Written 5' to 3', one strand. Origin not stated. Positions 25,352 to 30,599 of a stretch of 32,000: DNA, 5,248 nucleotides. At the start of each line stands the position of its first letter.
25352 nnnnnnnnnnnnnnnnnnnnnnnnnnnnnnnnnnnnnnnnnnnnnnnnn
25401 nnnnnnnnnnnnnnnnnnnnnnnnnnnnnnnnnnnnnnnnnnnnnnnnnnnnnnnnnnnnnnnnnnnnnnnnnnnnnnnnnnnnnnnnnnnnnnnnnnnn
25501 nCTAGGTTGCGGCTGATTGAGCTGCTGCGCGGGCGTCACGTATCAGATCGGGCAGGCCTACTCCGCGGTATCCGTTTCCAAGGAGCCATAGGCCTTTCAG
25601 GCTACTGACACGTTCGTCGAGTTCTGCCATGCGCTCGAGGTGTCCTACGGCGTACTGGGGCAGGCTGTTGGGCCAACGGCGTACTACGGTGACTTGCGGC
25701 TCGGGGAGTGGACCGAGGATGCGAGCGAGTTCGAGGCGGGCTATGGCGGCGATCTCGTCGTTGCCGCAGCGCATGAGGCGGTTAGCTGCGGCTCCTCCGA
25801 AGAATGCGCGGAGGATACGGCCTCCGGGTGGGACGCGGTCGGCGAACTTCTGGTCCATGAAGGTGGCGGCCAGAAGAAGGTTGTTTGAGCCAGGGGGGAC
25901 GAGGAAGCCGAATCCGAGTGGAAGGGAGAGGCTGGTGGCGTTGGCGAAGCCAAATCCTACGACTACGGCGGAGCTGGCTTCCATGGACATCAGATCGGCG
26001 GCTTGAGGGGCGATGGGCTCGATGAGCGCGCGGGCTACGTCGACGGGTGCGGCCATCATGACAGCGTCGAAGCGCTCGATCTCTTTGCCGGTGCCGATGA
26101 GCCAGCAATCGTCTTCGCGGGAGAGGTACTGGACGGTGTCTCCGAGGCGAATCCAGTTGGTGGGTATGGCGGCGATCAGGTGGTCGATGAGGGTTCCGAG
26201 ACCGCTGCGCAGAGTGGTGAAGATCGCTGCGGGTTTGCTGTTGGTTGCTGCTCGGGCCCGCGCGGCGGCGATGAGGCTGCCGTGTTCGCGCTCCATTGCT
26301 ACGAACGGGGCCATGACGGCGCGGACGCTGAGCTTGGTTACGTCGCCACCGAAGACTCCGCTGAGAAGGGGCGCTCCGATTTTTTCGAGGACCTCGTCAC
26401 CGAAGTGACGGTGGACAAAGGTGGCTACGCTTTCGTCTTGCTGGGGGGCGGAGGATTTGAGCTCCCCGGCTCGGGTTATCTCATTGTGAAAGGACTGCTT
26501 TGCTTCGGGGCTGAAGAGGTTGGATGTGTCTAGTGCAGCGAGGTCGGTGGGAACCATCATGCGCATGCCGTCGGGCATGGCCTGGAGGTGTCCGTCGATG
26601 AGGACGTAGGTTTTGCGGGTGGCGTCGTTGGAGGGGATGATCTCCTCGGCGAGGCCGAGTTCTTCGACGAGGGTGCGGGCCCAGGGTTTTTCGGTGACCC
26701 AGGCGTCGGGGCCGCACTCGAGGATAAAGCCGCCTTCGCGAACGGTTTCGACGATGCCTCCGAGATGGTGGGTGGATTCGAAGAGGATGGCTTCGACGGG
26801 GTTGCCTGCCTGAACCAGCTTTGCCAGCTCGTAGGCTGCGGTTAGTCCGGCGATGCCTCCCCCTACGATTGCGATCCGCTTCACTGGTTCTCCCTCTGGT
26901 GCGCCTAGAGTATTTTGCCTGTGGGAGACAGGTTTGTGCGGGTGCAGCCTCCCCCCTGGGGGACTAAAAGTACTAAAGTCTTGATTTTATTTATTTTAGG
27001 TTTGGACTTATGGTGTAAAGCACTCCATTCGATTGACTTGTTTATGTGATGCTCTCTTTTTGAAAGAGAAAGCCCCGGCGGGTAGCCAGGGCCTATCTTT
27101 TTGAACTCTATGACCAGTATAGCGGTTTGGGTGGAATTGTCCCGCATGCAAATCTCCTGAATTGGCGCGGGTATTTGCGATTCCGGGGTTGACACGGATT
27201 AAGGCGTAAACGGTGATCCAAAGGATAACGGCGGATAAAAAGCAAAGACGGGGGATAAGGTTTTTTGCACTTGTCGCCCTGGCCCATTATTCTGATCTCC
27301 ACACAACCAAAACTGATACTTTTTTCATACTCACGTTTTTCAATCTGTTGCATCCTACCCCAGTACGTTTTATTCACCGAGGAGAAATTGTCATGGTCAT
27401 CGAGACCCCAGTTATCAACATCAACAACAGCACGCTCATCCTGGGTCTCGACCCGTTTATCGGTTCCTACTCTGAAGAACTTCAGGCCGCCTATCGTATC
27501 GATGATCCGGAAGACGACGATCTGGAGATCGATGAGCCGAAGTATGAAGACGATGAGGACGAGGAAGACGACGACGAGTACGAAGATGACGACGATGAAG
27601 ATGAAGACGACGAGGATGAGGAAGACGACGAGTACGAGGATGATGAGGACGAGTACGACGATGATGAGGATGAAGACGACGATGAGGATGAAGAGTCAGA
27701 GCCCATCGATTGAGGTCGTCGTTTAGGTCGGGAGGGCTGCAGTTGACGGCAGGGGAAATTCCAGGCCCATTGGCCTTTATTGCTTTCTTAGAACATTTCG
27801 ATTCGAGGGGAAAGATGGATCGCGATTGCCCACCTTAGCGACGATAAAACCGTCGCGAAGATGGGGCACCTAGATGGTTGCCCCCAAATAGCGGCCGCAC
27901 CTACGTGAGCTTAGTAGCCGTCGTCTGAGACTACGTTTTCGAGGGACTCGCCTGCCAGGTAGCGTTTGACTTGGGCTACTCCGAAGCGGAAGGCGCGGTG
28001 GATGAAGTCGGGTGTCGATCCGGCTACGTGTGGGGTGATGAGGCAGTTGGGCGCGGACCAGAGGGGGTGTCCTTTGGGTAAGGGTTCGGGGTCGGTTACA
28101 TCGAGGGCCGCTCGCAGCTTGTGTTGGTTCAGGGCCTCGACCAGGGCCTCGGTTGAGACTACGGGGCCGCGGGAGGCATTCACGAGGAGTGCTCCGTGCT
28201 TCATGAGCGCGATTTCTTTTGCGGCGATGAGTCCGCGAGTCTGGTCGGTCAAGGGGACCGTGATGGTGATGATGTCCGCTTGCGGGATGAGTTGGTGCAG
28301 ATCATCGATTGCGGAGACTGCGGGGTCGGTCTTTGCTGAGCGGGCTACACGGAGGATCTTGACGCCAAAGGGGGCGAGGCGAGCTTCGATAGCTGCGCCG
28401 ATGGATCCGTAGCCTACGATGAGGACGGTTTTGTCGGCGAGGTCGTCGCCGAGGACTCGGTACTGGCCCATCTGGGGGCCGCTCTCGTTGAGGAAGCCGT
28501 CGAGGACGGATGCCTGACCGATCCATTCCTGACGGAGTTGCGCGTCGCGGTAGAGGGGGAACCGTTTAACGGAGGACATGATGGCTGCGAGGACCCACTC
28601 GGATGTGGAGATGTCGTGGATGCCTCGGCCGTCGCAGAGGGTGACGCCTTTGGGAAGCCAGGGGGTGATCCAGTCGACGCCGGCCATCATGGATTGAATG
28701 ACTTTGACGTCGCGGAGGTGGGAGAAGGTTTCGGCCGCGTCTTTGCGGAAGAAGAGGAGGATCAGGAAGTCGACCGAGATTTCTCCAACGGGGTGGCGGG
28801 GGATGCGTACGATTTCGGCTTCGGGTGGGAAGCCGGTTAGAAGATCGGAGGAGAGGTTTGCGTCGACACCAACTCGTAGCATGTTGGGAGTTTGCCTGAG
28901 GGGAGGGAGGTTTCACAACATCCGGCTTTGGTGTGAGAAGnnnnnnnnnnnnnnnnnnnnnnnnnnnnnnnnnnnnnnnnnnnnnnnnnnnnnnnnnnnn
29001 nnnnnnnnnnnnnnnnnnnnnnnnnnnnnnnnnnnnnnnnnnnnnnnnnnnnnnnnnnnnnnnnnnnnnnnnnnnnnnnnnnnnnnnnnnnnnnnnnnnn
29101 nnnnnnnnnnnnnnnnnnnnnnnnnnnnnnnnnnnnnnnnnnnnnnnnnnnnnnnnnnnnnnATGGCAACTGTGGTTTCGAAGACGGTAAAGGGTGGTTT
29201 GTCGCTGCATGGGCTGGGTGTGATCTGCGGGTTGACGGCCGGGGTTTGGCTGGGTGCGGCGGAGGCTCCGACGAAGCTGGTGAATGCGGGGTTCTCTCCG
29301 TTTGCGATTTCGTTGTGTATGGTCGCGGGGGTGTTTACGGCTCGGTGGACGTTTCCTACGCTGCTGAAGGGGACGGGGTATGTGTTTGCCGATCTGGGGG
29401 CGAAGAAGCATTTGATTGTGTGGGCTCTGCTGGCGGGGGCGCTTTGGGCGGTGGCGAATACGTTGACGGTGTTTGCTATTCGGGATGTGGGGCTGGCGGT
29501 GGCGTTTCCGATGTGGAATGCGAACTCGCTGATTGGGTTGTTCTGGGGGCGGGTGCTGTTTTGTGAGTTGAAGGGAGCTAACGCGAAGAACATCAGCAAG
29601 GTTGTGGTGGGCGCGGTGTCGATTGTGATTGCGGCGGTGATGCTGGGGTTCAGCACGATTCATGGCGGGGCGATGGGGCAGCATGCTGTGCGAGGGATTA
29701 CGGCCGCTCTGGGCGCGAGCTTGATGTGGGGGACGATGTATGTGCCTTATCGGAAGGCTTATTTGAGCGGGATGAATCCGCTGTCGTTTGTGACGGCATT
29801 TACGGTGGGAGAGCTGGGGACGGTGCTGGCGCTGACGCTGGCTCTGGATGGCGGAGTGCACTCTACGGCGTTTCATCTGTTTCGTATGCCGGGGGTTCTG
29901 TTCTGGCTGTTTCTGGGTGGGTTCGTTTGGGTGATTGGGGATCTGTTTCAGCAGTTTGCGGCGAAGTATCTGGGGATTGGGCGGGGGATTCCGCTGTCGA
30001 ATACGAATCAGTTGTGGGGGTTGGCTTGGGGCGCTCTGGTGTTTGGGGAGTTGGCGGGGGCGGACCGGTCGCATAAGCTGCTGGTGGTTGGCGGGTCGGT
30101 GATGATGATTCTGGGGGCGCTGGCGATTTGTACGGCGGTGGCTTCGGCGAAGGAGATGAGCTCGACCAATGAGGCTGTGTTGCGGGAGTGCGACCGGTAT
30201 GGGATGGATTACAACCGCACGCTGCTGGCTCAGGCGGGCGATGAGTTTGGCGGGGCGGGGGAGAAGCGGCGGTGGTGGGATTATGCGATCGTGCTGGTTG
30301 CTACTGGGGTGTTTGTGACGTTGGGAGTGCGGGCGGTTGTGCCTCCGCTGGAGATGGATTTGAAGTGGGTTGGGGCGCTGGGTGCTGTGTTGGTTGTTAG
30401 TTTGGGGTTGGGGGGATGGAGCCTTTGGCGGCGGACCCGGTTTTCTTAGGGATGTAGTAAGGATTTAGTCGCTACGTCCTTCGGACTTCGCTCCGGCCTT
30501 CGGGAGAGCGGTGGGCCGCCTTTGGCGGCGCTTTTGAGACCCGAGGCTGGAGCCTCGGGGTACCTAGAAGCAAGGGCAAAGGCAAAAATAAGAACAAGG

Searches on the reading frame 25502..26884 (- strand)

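Call 6: search_protein_families(library=pfam, proteins=[window:25502-26884:-], max_evalue=0.001)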
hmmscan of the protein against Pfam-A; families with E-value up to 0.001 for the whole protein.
window:25502-26884:- (460 aa): 3 families
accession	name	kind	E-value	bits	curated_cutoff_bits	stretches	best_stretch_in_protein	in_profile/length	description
PF01593.30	Amino_oxidase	-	1.4e-44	153.6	19.8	1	11-456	1-440/443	Flavin containing amine oxidoreductase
PF13450.12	NAD_binding_8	-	1.8e-12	47.8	21.9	1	6-76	1-68/68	NAD(P)-binding Rossmann-like domain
PF01266.30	DAO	-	6e-07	29.7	27.9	1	3-54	1-46/353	FAD dependent oxidoreductase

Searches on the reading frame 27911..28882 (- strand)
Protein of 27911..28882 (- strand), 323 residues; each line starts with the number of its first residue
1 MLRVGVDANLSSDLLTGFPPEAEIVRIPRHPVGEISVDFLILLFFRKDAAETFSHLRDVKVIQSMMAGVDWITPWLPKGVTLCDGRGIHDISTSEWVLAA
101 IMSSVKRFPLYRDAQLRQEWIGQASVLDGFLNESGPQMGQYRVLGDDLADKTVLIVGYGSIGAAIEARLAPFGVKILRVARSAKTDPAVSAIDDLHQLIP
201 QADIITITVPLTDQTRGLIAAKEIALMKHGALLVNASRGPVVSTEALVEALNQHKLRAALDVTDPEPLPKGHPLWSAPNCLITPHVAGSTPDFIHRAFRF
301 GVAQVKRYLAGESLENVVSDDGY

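Call 7: search_protein_families(library=pfam, proteins=[window:27911-28882:-], max_evalue=0.001)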
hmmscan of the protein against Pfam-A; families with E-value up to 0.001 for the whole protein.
window:27911-28882:- (323 aa): 3 families
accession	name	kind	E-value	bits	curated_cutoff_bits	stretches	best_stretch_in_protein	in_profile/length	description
PF02826.25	2-Hacid_dh_C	-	5.3e-50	169.7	25.1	1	99-287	2-178/178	D-isomer specific 2-hydroxyacid dehydrogenase, NAD binding domain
PF07991.19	KARI_N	-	0.00015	21.8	20.6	1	148-236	2-94/165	Acetohydroxy acid isomeroreductase, NADPH-binding domain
PF00389.36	2-Hacid_dh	-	0.00085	19.5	24.6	0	37-318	40-133/134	D-isomer specific 2-hydroxyacid dehydrogenase, catalytic domain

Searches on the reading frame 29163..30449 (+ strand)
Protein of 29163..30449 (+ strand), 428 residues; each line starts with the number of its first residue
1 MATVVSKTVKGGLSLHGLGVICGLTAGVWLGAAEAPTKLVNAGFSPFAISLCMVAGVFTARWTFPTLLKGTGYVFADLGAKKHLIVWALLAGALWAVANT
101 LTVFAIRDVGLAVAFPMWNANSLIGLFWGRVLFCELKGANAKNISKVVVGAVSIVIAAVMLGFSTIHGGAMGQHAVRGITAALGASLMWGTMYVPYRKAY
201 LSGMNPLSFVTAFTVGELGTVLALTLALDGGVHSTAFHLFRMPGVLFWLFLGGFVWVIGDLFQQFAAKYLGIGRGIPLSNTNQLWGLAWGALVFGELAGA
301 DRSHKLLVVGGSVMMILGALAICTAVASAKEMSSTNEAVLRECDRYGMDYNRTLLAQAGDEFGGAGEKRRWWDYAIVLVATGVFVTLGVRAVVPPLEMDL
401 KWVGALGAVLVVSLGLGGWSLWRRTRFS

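Call 7: search_protein_families(library=pfam, proteins=[window:29163-30449:+], max_evalue=0.001)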
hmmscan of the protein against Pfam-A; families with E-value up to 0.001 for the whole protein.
window:29163-30449:+ (428 aa): 2 families
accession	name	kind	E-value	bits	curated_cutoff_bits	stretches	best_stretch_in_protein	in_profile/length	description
PF06800.18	Sugar_transport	-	3.4e-12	46.8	26.3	2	182-336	3-142/280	Sugar transport protein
PF07857.17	TMEM144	-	8.4e-07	28.7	26.2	1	71-161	43-134/332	Transmembrane family, TMEM144 of transporters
